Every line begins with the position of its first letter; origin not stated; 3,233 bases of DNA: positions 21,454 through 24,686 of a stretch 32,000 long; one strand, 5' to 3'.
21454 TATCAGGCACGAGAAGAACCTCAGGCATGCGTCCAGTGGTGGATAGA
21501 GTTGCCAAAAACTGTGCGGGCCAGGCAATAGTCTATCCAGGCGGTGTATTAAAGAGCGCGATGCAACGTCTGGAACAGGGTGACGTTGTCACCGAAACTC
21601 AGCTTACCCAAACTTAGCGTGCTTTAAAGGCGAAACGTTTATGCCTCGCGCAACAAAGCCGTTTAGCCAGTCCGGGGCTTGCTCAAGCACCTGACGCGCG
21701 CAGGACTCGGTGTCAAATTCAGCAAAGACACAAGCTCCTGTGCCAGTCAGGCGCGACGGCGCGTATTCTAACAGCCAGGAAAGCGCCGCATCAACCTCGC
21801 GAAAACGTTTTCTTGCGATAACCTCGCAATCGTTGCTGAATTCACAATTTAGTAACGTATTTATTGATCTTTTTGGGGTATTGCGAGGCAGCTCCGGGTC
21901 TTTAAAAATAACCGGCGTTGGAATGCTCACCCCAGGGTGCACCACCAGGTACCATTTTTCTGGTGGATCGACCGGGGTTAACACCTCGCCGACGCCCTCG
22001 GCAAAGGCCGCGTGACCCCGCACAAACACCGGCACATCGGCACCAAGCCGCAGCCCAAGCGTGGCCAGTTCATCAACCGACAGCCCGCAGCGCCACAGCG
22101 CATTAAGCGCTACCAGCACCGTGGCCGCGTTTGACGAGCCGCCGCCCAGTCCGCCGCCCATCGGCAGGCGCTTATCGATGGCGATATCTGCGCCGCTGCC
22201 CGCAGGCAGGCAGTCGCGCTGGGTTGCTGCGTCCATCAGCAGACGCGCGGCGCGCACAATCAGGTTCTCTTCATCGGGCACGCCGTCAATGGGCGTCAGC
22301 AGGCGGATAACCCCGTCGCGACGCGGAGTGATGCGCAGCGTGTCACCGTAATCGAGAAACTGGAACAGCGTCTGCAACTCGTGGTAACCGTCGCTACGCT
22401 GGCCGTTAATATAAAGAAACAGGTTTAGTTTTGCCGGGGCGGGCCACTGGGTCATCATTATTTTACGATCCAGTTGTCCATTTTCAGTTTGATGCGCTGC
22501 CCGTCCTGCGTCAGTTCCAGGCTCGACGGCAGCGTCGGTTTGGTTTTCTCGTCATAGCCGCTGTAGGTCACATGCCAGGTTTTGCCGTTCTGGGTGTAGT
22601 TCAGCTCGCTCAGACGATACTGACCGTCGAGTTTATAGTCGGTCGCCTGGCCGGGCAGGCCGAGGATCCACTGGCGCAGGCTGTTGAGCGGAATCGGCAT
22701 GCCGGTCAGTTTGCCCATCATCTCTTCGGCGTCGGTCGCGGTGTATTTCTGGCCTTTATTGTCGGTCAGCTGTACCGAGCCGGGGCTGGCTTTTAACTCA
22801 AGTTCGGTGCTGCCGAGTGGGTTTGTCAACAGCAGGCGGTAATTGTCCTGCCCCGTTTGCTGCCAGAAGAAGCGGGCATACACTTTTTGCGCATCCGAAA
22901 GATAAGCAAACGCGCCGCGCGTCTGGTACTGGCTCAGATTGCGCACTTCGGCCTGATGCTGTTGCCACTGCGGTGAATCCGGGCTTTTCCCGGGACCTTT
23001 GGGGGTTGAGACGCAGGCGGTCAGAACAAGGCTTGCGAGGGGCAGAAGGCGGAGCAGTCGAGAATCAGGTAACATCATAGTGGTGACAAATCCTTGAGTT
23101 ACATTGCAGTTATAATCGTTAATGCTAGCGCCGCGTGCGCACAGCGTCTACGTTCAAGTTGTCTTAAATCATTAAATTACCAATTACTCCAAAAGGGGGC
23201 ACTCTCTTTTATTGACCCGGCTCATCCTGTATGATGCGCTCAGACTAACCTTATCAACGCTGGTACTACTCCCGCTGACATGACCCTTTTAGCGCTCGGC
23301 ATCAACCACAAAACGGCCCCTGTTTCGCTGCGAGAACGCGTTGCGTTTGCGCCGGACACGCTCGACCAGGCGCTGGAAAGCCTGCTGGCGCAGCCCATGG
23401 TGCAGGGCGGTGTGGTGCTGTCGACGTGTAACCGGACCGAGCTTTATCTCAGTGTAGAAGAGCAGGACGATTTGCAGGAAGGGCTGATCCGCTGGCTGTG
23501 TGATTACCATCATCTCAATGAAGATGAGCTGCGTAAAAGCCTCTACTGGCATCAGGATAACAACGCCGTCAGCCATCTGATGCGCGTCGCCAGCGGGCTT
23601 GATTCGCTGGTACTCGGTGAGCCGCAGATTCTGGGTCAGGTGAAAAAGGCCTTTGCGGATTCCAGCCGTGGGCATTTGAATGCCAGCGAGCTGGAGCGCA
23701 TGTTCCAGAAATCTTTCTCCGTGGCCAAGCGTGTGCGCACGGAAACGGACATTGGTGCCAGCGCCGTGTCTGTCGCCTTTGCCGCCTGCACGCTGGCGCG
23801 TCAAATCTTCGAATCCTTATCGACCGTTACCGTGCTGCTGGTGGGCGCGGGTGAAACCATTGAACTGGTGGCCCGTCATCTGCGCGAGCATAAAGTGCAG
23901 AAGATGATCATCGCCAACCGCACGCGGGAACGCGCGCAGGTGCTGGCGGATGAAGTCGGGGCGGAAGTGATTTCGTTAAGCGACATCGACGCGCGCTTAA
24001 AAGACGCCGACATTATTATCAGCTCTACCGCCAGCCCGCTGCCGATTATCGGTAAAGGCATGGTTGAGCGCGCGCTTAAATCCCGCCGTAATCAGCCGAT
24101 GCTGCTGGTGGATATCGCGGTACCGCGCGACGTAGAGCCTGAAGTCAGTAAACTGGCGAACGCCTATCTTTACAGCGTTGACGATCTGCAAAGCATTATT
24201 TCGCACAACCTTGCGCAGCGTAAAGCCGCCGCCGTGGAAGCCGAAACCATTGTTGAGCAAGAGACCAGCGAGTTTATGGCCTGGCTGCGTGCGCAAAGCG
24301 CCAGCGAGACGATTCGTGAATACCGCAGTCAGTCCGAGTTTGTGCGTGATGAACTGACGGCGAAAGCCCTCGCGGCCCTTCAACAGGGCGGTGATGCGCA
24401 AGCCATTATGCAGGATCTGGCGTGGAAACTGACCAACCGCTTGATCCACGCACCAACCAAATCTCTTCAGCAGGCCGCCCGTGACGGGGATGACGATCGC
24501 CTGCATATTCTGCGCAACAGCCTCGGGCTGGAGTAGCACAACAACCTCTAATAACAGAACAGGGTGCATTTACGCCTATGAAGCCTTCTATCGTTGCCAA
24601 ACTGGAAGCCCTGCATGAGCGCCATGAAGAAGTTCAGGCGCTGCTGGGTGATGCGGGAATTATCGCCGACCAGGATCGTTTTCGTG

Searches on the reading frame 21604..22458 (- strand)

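Call 53: search_protein_families(library=pfam, proteins=[window:21604-22458:-], max_evalue=0.001)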
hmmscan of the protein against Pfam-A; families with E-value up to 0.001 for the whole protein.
window:21604-22458:- (284 aa): 2 families
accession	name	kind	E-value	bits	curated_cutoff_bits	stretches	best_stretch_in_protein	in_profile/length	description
PF00288.32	GHMP_kinases_N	-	2.5e-17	63.3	22.3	1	65-148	1-86/87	GHMP kinases N terminal domain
PF08544.19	GHMP_kinases_C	-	2.8e-07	31.3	21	1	211-263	25-81/85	GHMP kinases C terminal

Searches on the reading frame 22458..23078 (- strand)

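Call 53: search_protein_families(library=pfam, proteins=[window:22458-23078:-], max_evalue=0.001)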
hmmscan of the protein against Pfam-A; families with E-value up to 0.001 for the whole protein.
window:22458-23078:- (206 aa): 1 family
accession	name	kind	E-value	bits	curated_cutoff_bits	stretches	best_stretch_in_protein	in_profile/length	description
PF03550.21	LolB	-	7.2e-47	159.6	23.7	1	50-203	2-151/151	Outer membrane lipoprotein LolB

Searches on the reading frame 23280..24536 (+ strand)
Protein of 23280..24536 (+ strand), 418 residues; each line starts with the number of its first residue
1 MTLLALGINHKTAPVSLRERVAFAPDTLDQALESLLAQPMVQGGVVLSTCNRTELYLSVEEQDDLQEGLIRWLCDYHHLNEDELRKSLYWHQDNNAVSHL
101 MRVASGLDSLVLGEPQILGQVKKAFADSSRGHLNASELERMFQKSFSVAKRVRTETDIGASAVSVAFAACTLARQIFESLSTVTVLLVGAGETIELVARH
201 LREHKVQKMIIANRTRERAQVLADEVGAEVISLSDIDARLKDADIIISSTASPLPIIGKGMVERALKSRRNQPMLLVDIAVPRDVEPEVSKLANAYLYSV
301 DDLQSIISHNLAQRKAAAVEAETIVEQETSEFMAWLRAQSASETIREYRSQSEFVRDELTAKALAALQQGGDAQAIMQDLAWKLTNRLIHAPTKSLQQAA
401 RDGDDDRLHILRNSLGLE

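Call 54: search_protein_families(library=pfam, proteins=[window:23280-24536:+], max_evalue=0.001)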
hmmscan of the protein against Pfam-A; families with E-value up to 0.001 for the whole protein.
window:23280-24536:+ (418 aa): 4 families
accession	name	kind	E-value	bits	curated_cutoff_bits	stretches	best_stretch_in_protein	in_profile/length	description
PF05201.20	GlutR_N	-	1.3e-54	184.5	27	1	6-156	1-151/151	Glutamyl-tRNAGlu reductase, N-terminal domain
PF01488.26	Shikimate_DH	-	5.6e-49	166.2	24.3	1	172-306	2-138/138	Shikimate / quinate 5-dehydrogenase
PF00745.25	GlutR_dimer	-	5.4e-24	84.8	22.9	1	320-416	1-98/99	Glutamyl-tRNAGlu reductase, dimerisation domain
PF03807.23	F420_oxidored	-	0.00014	22.8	21.6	1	187-249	4-66/94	NADP oxidoreductase coenzyme F420-dependent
